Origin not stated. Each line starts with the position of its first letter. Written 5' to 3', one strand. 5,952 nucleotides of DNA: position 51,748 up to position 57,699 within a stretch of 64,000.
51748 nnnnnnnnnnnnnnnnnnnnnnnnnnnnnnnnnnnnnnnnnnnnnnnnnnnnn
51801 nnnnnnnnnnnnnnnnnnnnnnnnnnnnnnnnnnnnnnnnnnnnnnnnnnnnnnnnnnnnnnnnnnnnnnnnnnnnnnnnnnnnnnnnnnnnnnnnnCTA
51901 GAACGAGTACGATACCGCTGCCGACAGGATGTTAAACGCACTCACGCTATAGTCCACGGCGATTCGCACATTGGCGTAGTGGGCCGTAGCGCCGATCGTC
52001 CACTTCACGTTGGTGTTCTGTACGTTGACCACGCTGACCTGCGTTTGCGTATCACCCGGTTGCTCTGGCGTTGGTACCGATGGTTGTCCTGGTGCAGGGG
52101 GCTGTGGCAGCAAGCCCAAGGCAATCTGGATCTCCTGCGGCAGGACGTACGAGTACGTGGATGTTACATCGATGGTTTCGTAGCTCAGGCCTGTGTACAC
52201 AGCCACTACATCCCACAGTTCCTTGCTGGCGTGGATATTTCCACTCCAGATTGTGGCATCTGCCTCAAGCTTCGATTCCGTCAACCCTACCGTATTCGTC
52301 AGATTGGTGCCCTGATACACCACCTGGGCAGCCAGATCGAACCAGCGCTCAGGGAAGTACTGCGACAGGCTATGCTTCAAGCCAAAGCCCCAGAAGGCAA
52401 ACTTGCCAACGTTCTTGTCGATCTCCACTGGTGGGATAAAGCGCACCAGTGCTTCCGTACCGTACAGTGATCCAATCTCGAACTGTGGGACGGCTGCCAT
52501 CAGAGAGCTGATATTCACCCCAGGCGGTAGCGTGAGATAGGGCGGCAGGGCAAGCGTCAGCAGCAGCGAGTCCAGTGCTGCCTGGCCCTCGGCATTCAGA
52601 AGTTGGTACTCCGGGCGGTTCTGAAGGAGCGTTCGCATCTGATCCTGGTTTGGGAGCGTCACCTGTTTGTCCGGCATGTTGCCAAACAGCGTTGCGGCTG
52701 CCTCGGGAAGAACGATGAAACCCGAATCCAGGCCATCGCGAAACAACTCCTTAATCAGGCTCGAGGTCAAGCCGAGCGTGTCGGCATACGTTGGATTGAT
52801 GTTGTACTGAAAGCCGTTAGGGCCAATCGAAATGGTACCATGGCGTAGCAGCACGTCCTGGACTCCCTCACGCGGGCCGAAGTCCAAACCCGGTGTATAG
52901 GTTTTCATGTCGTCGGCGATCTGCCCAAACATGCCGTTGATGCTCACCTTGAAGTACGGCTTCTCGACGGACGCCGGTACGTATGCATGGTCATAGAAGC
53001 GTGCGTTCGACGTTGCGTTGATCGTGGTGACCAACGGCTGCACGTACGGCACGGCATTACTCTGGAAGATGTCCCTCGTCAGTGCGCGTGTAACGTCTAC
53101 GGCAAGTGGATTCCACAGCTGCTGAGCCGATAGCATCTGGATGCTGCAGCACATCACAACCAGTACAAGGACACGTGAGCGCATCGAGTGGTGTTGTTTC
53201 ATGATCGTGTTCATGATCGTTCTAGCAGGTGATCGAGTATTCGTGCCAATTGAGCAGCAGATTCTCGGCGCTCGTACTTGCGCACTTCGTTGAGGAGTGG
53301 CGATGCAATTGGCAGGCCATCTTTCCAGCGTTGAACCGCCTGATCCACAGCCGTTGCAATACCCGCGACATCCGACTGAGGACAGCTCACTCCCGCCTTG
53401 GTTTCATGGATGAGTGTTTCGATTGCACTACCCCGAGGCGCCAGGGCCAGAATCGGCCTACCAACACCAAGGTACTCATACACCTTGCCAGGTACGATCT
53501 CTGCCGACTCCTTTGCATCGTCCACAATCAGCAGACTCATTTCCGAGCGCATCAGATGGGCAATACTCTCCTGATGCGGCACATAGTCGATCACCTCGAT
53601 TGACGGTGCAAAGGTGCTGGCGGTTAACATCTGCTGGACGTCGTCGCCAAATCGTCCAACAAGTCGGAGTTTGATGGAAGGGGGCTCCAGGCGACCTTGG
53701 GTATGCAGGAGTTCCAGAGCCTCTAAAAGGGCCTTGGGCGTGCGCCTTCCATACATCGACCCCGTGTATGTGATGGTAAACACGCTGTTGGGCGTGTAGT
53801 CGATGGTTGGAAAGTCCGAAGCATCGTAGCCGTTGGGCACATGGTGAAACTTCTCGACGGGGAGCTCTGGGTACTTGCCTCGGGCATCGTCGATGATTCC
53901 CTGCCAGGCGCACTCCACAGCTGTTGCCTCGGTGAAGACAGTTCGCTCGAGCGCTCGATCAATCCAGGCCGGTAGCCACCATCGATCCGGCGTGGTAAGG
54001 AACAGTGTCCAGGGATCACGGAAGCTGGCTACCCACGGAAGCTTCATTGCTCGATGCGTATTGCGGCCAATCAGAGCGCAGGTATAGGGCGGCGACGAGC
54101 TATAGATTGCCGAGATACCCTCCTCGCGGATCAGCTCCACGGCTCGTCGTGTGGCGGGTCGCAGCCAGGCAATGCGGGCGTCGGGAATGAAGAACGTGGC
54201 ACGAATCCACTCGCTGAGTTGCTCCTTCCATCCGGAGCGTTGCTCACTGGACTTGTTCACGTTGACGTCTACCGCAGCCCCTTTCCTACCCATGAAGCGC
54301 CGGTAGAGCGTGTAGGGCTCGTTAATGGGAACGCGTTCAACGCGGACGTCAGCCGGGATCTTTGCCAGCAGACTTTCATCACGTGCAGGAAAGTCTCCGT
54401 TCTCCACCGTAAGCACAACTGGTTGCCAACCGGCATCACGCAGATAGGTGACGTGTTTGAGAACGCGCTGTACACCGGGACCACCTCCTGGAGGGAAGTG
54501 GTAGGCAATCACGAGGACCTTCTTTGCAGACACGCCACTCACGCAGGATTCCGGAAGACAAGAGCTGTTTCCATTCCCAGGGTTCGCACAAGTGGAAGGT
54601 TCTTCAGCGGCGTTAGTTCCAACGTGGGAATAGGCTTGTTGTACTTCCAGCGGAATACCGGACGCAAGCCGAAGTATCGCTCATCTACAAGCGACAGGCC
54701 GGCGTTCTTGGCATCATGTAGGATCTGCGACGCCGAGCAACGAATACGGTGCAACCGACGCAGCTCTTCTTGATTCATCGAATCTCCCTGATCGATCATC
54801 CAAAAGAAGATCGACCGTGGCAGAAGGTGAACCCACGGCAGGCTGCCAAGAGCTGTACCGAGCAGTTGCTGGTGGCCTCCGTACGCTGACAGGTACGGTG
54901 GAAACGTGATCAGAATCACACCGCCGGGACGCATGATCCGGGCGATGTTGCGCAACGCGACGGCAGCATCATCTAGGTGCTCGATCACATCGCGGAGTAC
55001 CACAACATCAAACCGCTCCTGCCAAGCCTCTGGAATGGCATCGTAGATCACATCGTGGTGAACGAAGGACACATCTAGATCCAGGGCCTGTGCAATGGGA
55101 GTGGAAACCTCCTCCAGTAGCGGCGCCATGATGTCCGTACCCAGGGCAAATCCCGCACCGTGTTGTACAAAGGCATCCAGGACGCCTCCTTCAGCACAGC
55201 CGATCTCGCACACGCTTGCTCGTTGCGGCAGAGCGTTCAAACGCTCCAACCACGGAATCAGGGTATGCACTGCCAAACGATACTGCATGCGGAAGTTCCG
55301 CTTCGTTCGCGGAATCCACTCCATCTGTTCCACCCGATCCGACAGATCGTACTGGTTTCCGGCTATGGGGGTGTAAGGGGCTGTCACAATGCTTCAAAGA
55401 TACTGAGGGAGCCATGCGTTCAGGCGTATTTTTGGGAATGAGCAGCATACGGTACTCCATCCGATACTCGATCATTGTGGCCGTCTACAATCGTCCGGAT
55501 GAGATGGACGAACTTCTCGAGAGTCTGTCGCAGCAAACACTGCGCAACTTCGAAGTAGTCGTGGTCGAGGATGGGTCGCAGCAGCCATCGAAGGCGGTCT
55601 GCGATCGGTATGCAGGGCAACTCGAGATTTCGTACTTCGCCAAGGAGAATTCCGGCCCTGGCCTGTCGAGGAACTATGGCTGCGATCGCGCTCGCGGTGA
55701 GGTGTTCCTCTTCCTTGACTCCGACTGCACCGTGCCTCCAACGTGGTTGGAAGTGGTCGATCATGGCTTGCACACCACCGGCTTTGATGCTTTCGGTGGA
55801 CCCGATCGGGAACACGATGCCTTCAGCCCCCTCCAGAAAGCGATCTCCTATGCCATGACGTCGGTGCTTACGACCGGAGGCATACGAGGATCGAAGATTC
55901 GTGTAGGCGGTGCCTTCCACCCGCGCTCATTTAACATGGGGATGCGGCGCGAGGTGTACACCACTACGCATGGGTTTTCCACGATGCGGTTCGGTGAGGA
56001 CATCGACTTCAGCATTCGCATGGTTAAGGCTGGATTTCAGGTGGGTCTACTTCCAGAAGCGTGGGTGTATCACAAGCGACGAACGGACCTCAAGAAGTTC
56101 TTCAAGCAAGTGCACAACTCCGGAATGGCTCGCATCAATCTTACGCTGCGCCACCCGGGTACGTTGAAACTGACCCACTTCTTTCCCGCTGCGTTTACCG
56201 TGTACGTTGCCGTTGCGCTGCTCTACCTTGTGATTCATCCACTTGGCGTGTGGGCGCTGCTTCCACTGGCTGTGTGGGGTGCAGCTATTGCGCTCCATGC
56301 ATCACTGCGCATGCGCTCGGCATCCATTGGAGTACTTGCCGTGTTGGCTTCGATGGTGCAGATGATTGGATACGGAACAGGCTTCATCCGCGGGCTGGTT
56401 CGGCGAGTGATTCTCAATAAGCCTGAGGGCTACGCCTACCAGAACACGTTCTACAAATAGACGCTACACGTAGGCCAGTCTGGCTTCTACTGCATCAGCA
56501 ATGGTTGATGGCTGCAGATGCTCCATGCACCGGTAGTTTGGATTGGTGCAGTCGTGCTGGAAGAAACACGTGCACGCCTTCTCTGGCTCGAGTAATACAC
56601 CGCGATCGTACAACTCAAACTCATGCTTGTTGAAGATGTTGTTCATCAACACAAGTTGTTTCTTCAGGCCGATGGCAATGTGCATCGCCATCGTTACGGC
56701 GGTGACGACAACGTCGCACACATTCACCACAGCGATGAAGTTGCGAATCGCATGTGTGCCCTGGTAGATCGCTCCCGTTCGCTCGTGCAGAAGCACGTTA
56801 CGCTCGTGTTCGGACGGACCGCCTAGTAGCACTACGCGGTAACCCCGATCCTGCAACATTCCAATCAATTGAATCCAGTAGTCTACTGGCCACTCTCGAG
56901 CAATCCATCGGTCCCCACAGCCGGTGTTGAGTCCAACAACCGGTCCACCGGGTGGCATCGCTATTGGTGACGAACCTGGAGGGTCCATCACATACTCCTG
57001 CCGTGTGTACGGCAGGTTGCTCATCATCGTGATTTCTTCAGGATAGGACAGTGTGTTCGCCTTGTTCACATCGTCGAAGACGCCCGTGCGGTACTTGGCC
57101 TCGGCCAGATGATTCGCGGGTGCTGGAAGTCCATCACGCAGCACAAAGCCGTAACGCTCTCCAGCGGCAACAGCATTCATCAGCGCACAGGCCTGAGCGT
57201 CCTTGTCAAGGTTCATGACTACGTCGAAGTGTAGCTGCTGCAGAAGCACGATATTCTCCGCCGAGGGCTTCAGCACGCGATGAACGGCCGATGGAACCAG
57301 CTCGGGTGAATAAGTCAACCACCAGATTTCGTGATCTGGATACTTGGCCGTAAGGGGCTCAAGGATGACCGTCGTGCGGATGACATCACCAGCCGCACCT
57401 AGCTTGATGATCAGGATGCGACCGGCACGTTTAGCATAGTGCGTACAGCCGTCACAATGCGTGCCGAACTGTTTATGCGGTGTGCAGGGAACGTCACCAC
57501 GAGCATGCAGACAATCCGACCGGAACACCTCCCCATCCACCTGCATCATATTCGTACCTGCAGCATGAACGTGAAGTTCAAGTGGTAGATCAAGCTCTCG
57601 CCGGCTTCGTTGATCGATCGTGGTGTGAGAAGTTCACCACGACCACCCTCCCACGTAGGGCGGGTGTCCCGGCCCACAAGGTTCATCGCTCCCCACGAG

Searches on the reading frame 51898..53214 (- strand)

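Call 8: search_protein_families(library=pfam, proteins=[window:51898-53214:-], max_evalue=0.001)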
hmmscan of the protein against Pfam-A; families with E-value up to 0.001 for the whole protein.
window:51898-53214:- (438 aa): 1 family
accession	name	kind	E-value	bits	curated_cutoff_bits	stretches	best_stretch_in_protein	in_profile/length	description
PF20230.4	DUF6588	-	2.3e-36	126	27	1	15-438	5-319/319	Family of unknown function (DUF6588)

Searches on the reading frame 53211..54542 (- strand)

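Call 8: search_protein_families(library=pfam, proteins=[window:53211-54542:-], max_evalue=0.001)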
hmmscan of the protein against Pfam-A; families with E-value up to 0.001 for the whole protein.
window:53211-54542:- (443 aa): 2 families
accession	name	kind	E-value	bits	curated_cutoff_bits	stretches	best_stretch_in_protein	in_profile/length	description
PF13439.12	Glyco_transf_4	-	2.7e-08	34.5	28.5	1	110-242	40-169/170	Glycosyltransferase Family 4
PF13692.12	Glyco_trans_1_4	-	6.9e-08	33.3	27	1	256-403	3-140/142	Glycosyl transferases group 1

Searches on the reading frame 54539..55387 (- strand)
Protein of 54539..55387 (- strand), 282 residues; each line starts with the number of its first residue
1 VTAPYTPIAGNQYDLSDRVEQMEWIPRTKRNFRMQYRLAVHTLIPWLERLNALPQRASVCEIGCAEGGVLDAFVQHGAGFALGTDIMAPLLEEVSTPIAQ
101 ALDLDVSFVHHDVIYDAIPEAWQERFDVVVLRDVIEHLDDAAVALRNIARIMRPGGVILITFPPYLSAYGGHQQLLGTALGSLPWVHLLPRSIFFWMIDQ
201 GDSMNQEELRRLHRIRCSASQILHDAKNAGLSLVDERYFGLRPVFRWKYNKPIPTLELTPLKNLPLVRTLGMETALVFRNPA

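Call 9: search_protein_families(library=pfam, proteins=[window:54539-55387:-], max_evalue=0.001)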
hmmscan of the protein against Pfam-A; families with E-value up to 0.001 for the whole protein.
window:54539-55387:- (282 aa): 6 families
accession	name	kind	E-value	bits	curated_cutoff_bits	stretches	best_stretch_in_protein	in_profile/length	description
PF13489.12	Methyltransf_23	-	2.3e-17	63.6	27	1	41-163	7-119/164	Methyltransferase domain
PF08242.18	Methyltransf_12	-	4.4e-13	50.2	30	1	61-158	2-98/98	Methyltransferase domain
PF08241.18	Methyltransf_11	-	1.1e-12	48.8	21.2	1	61-160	2-95/95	Methyltransferase domain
PF13649.12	Methyltransf_25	-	1.2e-11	45.6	27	1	59-156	1-97/97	Methyltransferase domain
PF13847.12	Methyltransf_31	-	2.6e-09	37.3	27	1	58-161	6-110/145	Methyltransferase domain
PF07021.18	MetW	-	0.00022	21.3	21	1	51-191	9-135/193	Methionine biosynthesis protein MetW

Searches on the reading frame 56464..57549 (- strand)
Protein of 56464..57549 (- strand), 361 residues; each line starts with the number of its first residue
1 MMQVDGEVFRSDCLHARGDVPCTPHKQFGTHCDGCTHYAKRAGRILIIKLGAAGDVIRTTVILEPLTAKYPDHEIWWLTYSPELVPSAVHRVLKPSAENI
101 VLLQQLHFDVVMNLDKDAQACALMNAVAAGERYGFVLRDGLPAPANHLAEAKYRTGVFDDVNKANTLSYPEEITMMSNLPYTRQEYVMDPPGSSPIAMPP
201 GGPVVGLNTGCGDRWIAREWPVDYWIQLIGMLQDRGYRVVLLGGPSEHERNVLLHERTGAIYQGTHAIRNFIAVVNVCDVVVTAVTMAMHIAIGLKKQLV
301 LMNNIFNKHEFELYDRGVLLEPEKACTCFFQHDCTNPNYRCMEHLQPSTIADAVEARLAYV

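Call 9: search_protein_families(library=pfam, proteins=[window:56464-57549:-], max_evalue=0.001)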
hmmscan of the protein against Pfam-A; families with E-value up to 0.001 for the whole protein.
window:56464-57549:- (361 aa): 1 family
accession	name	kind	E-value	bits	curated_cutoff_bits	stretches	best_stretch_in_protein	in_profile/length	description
PF01075.23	Glyco_transf_9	-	1.3e-11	44.8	22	1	103-300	8-206/247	Glycosyltransferase family 9 (heptosyltransferase)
